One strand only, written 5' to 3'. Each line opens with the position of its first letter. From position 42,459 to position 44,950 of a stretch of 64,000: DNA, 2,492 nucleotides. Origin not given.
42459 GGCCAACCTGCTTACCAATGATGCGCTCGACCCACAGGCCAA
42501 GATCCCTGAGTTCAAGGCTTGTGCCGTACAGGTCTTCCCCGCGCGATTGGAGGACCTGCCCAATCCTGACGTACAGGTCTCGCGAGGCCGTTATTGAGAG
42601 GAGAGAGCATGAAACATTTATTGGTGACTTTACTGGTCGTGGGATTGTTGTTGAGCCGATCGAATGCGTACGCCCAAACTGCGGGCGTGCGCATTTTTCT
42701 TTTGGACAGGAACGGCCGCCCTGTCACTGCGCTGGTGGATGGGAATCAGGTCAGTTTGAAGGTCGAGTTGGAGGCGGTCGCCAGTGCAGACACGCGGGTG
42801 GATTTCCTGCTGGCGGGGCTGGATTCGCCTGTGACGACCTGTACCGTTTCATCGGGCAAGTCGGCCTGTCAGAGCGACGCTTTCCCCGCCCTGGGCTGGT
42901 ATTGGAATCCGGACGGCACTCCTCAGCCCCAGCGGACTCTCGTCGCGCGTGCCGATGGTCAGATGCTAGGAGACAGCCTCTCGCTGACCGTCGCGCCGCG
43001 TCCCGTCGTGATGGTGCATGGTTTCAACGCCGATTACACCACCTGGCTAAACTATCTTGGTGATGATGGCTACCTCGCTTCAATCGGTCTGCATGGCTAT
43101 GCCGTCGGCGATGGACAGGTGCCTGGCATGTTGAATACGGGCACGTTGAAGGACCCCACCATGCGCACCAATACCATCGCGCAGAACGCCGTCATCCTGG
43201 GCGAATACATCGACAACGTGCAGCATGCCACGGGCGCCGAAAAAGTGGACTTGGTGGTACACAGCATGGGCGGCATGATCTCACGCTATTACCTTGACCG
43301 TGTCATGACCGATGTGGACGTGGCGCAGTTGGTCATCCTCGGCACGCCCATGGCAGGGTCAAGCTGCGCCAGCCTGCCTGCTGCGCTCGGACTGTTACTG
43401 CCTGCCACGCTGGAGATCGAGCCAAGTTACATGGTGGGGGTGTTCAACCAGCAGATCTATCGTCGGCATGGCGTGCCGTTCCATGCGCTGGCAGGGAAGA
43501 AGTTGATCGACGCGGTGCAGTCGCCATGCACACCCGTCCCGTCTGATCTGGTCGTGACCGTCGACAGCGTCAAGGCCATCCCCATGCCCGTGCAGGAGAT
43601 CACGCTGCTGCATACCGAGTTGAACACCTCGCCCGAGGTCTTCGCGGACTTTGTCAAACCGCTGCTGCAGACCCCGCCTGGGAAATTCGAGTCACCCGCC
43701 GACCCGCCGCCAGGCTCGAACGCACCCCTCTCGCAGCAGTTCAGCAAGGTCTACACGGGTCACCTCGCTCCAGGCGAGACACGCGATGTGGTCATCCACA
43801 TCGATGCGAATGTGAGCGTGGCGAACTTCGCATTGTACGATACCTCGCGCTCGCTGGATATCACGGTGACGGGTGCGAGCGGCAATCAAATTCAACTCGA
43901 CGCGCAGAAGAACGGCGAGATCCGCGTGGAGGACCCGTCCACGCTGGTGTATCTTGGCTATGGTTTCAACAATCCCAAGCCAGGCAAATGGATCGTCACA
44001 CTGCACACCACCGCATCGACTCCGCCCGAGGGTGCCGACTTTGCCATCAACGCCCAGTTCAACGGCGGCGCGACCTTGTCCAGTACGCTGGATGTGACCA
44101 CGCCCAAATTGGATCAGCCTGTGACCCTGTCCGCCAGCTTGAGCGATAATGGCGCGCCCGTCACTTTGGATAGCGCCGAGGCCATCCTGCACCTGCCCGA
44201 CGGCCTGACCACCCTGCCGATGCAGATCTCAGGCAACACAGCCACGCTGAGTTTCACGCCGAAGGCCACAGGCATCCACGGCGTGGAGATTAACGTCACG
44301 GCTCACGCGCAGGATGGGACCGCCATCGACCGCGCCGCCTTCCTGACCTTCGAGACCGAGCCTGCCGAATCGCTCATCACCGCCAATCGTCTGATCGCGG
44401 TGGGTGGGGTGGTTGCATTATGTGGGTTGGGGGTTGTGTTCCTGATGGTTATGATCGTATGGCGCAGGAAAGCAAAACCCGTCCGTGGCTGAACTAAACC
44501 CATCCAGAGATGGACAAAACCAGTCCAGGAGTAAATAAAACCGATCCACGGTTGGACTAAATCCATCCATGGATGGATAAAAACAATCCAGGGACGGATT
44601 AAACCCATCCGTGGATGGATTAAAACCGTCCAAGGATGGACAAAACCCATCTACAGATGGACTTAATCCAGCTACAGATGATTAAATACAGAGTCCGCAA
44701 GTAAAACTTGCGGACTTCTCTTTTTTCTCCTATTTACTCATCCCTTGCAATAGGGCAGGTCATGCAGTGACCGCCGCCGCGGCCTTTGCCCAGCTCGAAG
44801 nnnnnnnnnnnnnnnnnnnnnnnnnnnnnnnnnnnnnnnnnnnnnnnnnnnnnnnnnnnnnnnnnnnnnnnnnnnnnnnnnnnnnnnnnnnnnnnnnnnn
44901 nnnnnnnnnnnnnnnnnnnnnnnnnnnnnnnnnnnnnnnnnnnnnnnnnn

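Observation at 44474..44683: Ten-unit, exactly 21-bp-phased array of A-tract plus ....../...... mini-palindromes in a transcribed convergent intergenic gap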

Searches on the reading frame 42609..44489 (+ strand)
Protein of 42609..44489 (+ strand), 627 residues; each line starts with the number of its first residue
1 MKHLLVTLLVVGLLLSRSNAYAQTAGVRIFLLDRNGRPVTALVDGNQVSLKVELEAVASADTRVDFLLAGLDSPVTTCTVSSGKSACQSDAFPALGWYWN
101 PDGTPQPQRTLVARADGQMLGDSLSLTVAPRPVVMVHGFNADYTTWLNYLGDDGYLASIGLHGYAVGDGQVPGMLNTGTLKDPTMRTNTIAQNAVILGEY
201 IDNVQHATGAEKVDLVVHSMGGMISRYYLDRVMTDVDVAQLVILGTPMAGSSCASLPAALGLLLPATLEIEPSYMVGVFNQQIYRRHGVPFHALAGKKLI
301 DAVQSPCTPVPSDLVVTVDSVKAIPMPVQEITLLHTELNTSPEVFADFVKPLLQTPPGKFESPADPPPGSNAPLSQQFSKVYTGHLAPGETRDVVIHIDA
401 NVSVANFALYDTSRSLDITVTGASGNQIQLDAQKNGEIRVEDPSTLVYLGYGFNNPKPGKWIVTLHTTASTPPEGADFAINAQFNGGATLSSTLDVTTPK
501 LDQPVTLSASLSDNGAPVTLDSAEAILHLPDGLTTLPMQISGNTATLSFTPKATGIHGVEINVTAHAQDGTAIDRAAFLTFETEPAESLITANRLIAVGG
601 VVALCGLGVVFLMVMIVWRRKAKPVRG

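Call 8: find_homologous_proteins(query=window:42609-44489:+)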
Query seq(627 aa) (627 aa): 912 proteins with E <= 0.001 among 8000 candidates; the best 120 are listed.
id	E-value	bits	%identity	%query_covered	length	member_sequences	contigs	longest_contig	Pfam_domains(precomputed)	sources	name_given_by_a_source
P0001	0.0e+0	1037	75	97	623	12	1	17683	PF12697.14,PF00561.27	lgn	-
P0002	3.5e-282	956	68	100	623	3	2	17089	PF12697.14,PF01674.25,PF00561.27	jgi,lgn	jgi:pimeloyl-ACP methyl ester carboxylesterase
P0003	1.1e-263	895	64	99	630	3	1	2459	PF12697.14,PF02450.22,PF00561.27,PF07819.20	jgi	jgi:pimeloyl-ACP methyl ester carboxylesterase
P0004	1.2e-262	891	64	99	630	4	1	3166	PF12697.14,PF00561.27,PF07819.20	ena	-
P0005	1.3e-262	891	66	94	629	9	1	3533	PF00561.27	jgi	-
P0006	2.6e-262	890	67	95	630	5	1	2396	PF01674.25,PF00561.27,PF07819.20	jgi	-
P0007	6.7e-260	882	64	99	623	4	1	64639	PF12697.14,PF01674.25,PF00561.27,PF07819.20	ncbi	ncbi:MAG: alpha/beta fold hydrolase [Chloroflexota bacterium]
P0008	1.3e-259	881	64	96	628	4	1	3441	PF01674.25,PF00561.27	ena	-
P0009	3.9e-259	880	67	91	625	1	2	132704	PF12697.14,PF01674.25,PF00561.27,PF07819.20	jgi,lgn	jgi:pimeloyl-ACP methyl ester carboxylesterase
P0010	8.2e-259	878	62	100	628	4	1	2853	PF12697.14,PF01674.25,PF02450.22,PF00561.27,PF07819.20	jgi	jgi:pimeloyl-ACP methyl ester carboxylesterase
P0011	1.2e-258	878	65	96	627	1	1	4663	PF00561.27,PF07819.20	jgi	-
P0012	4.1e-257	873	62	100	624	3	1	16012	PF01674.25,PF00561.27,PF07819.20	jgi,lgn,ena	-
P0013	5.7e-257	872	63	99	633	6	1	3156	PF02089.22,PF06028.18,PF05057.21,PF12697.14,PF01674.25,PF02450.22,PF00561.27,PF07819.20,PF24096.3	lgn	-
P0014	6.9e-257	872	63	98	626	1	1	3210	PF02450.22,PF00561.27,PF07819.20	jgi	jgi:pimeloyl-ACP methyl ester carboxylesterase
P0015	1.4e-256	871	62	99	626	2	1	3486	PF00561.27,PF07819.20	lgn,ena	-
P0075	1.4e-245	835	92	64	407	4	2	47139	-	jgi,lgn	jgi:hypothetical protein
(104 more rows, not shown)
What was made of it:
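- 42609..44492 (+): Lipase-like alpha/beta-hydrolase CDS with signal peptide and C-terminal membrane anchor plus RRK tail (ORF opens at 42594; likely ATG at 42609). 912 homologs, mostly about 620-630 aa Anaerolineales/Chloroflexota proteins with abhydrolase/lipase Pfam domains (call 8).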

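Call 11: find_encoding_contigs(protein=P0075, flank=6000, max_places=4)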
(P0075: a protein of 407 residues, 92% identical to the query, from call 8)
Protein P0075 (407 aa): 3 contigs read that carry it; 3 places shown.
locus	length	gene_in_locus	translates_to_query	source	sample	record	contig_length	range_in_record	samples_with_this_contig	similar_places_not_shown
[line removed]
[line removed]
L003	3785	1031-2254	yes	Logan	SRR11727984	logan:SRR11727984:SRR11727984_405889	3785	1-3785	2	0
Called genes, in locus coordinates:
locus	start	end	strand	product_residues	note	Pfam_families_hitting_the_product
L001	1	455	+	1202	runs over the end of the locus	PF02463:SMC_N, PF13175:AAA_15 (weak), PF13304:AAA_21 (weak), PF13476:AAA_23, PF13555:AAA_29 (faint), PF24161:CCDC39 (faint), PF23649:FKBP15 (weak), PF06470:SMC_hinge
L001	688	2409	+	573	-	PF01257:2Fe-2S_thioredx, PF01512:Complex1_51K, PF10531:SLBB, PF10589:NADH_4Fe-4S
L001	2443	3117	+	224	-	PF13484:Fer4_16 (faint), PF13510:Fer2_4, PF22117:Fer4_Nqo3, PF13237:Fer4_10 (faint), PF12838:Fer4_7, PF13187:Fer4_9 (weak), PF00037:Fer4 (weak)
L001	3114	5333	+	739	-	PF04879:Molybdop_Fe4S4, PF00384:Molybdopterin, PF01568:Molydop_binding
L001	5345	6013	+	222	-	-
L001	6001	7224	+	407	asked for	-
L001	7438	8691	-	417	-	PF02274:ADI, PF19420:DDAH_eukar (faint)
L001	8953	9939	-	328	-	PF12704:MacB_PCD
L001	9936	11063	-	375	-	PF03193:RsgA_GTPase (faint), PF00005:ABC_tran, PF02463:SMC_N (faint), PF13304:AAA_21 (faint), PF00027:cNMP_binding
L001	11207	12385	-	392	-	PF00364:Biotin_lipoyl (faint), PF25919:BSH_CusB (weak), PF25973:BSH_CzcB, PF25990:Beta-barrel_YknX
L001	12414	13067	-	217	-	-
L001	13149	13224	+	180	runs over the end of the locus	PF13787:HXXEE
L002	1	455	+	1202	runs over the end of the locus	PF02463:SMC_N, PF13175:AAA_15 (weak), PF13304:AAA_21 (weak), PF13476:AAA_23, PF13555:AAA_29 (faint), PF24161:CCDC39 (faint), PF23649:FKBP15 (weak), PF06470:SMC_hinge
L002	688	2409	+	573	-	PF01257:2Fe-2S_thioredx, PF01512:Complex1_51K, PF10531:SLBB, PF10589:NADH_4Fe-4S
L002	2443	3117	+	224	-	PF13484:Fer4_16 (faint), PF13510:Fer2_4, PF22117:Fer4_Nqo3, PF13237:Fer4_10 (faint), PF12838:Fer4_7, PF13187:Fer4_9 (weak), PF00037:Fer4 (weak)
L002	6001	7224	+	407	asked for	-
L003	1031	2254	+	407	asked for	-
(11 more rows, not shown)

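Call 12: find_encoding_contigs(protein=P0001, flank=6000, max_places=4)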
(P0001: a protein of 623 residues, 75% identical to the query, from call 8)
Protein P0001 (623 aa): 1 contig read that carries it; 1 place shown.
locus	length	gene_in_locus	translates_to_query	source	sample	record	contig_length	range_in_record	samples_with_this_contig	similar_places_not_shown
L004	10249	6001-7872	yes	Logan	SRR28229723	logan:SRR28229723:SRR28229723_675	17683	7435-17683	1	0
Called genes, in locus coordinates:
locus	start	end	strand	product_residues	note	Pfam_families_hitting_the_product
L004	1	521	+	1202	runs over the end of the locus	PF02463:SMC_N, PF13175:AAA_15 (weak), PF13304:AAA_21 (weak), PF13476:AAA_23 (weak), PF24161:CCDC39 (faint), PF06470:SMC_hinge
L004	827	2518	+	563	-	PF01257:2Fe-2S_thioredx, PF01512:Complex1_51K, PF10531:SLBB, PF22461:SLBB_2 (faint), PF10589:NADH_4Fe-4S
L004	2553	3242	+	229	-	PF13510:Fer2_4, PF13484:Fer4_16 (faint), PF13237:Fer4_10 (faint), PF22117:Fer4_Nqo3, PF12838:Fer4_7, PF13187:Fer4_9 (weak), PF00037:Fer4 (weak)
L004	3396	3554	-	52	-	-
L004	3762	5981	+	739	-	PF04879:Molybdop_Fe4S4, PF00384:Molybdopterin, PF01568:Molydop_binding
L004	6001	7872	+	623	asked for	PF00561:Abhydrolase_1 (weak), PF12697:Abhydrolase_6 (weak)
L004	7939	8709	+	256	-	PF13489:Methyltransf_23 (faint), PF08241:Methyltransf_11, PF08242:Methyltransf_12 (weak), PF13649:Methyltransf_25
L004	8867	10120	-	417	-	PF02274:ADI, PF19420:DDAH_eukar (faint)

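Call 13: find_encoding_contigs(protein=P0002, flank=6000, max_places=4)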
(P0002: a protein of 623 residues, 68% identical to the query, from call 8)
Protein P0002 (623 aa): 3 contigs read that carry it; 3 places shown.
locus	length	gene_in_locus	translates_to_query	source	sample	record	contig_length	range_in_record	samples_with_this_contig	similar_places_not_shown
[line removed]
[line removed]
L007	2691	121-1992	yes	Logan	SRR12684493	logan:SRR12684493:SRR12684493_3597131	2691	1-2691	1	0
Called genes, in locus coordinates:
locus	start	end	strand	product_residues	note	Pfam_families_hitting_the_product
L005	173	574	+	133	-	PF00892:EamA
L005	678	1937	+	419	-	PF00009:GTP_EFTU, PF01926:MMR_HSR1 (faint), PF03144:GTP_EFTU_D2 (weak), PF03143:GTP_EFTU_D3, PF22594:GTP-eEF1A_C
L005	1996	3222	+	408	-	PF13243:SQHop_cyclase_C (faint)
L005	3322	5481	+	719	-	PF04879:Molybdop_Fe4S4, PF00384:Molybdopterin, PF01568:Molydop_binding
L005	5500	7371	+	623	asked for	PF00561:Abhydrolase_1 (weak), PF01674:Lipase_2 (weak), PF12697:Abhydrolase_6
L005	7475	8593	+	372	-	PF13439:Glyco_transf_4, PF13579:Glyco_trans_4_4, PF20706:GT4-conflict (weak), PF00534:Glycos_transf_1, PF13692:Glyco_trans_1_4, PF13524:Glyco_trans_1_2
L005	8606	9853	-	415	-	PF01306:LacY_symp (weak), PF00083:Sugar_tr (weak), PF07690:MFS_1, PF05977:MFS_3, PF07690:MFS_1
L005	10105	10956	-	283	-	PF01061:ABC2_membrane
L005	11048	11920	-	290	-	PF01061:ABC2_membrane, PF12698:ABC2_membrane_3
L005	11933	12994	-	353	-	PF00005:ABC_tran, PF13304:AAA_21, PF13732:DrrA1-3_C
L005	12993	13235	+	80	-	-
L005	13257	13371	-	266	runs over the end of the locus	PF01061:ABC2_membrane, PF12679:ABC2_membrane_2 (weak), PF12698:ABC2_membrane_3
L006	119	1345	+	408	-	PF13243:SQHop_cyclase_C (faint)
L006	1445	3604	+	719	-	PF04879:Molybdop_Fe4S4, PF00384:Molybdopterin, PF01568:Molydop_binding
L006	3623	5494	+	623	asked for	PF00561:Abhydrolase_1 (weak), PF01674:Lipase_2 (weak), PF12697:Abhydrolase_6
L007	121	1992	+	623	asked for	PF00561:Abhydrolase_1 (weak), PF01674:Lipase_2 (weak), PF12697:Abhydrolase_6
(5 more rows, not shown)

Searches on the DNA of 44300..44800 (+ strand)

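Call 5: search_rna_families(source=window, start=44300, end=44800, threshold=evalue, max_evalue=10)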
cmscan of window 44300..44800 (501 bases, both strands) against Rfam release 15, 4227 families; matches with E-value up to 10: 19.
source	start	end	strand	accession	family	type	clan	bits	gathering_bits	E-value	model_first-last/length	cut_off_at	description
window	44524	44641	-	RF02903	AaHKsRNA96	Gene; antisense;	-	26.3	43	0.032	1-117/117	no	Aggregatibacter sRNA 96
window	44551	44672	-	RF03762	MIR859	Gene; miRNA;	-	25.5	130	0.014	1-128/128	no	MIR859 microRNA precursor family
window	44562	44640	+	RF02724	sno_ZL2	Gene; snRNA; snoRNA; CD-box;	-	20.9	50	0.16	1-77/77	no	Small nucleolar RNA ZL2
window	44560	44651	-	RF02568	UptR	Gene; sRNA;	-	20.1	100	0.71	1-92/92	no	Escherichia coli small RNA (uptR) gene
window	44551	44633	+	RF03645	mir-9080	Gene; miRNA;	-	19.2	100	0.27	1-108/108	no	mir-9080 microRNA precursor family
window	44546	44614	-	RF03721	mir-3478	Gene; miRNA;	-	19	66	0.2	1-78/78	no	mir-3478 microRNA precursor family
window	44544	44616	-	RF03645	mir-9080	Gene; miRNA;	-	18.1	100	0.56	18-91/108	no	mir-9080 microRNA precursor family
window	44663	44725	+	RF00506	Thr_leader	Cis-reg; leader;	-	18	55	0.7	1-118/118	no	Threonine operon leader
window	44574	44630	-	RF03116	aCoV-5UTR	Cis-reg;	CL00116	17.9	70.3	0.042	5-60/323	no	Alphacoronavirus 5'UTR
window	44599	44686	-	RF04056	mir-982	Gene; miRNA;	-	17.9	70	2.3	1-89/89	no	mir-982 microRNA precursor family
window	44560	44669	-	RF02752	ES056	Gene; sRNA;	-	16.9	43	3.4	1-92/92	no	ES056 sRNA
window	44579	44685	-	RF04015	MIR946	Gene; miRNA;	-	16.6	190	0.56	1-189/189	no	MIR946 microRNA precursor family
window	44491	44584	-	RF04136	MIR1862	Gene; miRNA;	-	15.9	84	3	1-90/90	no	MIR1862 microRNA precursor family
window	44574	44682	+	RF02036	IMES-3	Gene;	-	15.6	55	1.9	1-149/149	no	IMES-3 RNA motif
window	44631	44723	+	RF00513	Trp_leader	Cis-reg; leader;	-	15.6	41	2.2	1-100/100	no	Tryptophan operon leader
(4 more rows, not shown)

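Call 37: search_dna_similar(query=window:44470-44730:+, collection=plasmids, mode=distant, max_evalue=0.01)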
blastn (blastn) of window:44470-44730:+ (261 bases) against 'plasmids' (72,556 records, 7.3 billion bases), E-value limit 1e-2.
No match.

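Call 38: search_dna_similar(query=window:44470-44730:+, collection=phages, mode=distant, max_evalue=0.01)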
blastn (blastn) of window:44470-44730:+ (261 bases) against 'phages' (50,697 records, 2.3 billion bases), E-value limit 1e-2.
No match.
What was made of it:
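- Tried and rejected: BLAST of the array against plasmids and phages: no match (calls 37, 38).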

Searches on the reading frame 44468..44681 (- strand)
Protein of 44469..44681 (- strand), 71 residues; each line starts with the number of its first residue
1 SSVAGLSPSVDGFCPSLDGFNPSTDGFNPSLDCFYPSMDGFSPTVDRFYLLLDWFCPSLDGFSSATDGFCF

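Call 36: find_homologous_proteins(query=window:44469-44681:-, max_evalue=10)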
Query seq(71 aa): 3 candidates shared short words with the query, none scored E <= 10.

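Call 73: search_protein_families(library=pfam, proteins=[window:44469-44681:-, window:44468-44650:-], max_evalue=1)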
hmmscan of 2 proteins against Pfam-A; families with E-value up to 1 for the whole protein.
seq(71 aa): 0 families

seq(61 aa): 0 families
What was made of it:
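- There are no Pfam hits (call 73), and a word-based protein search found nothing (call 36).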
